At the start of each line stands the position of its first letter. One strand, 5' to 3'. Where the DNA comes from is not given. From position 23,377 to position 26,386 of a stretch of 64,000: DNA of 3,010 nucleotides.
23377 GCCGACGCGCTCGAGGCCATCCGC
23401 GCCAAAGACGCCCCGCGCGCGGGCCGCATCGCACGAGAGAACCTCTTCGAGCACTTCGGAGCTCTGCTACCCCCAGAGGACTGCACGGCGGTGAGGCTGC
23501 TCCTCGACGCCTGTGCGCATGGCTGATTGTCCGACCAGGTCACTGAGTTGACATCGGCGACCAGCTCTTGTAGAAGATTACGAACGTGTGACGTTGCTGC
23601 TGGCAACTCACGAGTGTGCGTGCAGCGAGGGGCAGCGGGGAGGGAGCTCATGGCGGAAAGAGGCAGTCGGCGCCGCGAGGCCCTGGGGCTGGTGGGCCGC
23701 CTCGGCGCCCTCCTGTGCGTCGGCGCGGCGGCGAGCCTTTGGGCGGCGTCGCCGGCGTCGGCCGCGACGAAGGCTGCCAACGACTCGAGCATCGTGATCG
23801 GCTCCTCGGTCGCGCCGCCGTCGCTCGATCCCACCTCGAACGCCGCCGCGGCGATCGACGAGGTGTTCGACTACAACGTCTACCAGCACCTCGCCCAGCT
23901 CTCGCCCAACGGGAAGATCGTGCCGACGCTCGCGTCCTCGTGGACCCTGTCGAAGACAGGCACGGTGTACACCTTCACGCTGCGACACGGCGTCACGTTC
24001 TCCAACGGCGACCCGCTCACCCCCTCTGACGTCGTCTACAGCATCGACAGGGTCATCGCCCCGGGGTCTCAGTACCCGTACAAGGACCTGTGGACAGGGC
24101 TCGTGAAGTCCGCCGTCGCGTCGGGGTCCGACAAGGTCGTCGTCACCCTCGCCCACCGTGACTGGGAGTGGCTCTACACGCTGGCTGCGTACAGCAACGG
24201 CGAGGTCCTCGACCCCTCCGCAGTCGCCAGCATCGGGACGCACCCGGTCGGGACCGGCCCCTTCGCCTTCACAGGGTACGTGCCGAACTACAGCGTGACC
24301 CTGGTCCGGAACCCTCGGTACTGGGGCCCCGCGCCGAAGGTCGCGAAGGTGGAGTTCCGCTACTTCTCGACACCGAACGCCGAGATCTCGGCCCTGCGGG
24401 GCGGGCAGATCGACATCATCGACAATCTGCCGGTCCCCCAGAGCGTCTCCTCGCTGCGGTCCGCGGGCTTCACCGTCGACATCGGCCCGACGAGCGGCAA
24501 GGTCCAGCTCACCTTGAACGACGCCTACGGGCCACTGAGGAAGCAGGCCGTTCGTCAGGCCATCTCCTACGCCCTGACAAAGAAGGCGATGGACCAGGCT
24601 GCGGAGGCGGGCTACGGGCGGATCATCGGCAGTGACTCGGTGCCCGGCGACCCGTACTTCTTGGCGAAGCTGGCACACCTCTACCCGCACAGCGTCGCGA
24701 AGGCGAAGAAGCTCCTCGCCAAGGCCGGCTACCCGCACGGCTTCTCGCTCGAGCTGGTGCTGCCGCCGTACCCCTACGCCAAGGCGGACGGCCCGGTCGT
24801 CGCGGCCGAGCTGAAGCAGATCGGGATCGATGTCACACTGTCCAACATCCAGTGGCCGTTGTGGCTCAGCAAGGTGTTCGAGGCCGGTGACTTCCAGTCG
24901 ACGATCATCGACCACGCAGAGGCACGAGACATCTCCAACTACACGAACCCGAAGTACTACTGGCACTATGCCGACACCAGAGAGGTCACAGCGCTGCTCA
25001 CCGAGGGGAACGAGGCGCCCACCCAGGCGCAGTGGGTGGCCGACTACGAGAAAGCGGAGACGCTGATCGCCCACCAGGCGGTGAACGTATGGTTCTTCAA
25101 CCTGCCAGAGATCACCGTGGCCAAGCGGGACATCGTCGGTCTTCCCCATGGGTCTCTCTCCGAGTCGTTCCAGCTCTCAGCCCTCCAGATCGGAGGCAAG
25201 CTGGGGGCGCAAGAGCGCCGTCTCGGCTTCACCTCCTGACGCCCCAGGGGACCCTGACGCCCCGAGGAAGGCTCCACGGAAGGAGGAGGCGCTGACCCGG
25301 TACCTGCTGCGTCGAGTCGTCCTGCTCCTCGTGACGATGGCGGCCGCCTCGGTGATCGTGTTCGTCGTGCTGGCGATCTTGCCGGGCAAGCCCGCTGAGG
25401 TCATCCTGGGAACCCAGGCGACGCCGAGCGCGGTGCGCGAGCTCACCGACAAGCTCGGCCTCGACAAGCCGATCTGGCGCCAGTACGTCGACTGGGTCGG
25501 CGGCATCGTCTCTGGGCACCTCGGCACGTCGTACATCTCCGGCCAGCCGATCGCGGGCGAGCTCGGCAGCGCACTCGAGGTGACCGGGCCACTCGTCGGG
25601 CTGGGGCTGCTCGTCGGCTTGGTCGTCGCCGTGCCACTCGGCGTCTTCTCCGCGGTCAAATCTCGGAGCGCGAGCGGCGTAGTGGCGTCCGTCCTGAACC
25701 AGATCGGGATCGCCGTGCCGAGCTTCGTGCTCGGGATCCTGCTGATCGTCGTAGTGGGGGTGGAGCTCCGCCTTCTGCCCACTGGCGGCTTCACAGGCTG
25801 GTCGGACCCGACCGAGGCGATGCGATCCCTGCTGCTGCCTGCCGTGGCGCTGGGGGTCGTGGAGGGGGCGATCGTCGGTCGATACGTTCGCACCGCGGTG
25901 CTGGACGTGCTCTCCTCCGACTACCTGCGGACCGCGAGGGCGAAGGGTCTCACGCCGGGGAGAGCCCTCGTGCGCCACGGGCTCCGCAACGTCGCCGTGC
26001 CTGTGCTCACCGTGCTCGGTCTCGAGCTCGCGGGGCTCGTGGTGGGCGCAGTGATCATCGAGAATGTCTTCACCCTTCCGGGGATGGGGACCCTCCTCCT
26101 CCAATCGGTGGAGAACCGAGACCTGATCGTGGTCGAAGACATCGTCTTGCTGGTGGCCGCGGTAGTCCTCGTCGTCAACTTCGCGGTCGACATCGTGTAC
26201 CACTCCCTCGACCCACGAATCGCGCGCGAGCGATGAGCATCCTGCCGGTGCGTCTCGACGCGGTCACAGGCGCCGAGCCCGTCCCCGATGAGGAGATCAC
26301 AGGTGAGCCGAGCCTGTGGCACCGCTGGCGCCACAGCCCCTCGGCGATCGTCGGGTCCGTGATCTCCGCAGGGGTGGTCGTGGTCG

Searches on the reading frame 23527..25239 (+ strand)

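Call 64: search_protein_families(library=pfam, proteins=[window:23527-25239:+], max_evalue=0.00001)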
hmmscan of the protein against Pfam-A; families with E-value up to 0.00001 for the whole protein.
window:23527-25239:+ (570 aa): 1 family
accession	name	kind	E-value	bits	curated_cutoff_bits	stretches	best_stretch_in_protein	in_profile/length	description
PF00496.27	SBP_bac_5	-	7.3e-76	256.1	32.4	1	130-461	1-344/368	Bacterial extracellular solute-binding proteins, family 5 Middle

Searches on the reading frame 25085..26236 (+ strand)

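Call 64: search_protein_families(library=pfam, proteins=[window:25085-26236:+], max_evalue=0.00001)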
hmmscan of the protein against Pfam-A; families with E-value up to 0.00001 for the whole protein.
window:25085-26236:+ (383 aa): 2 families
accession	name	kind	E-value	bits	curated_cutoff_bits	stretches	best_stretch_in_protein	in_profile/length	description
PF00528.27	BPD_transp_1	-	1.4e-32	113.3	26.4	1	182-380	1-183/184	Binding-protein-dependent transport system inner membrane component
PF19300.4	BPD_transp_1_N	-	8.2e-14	52.2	23.8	1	71-146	2-77/114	Binding-prot-dependent transport system membrane comp, N-term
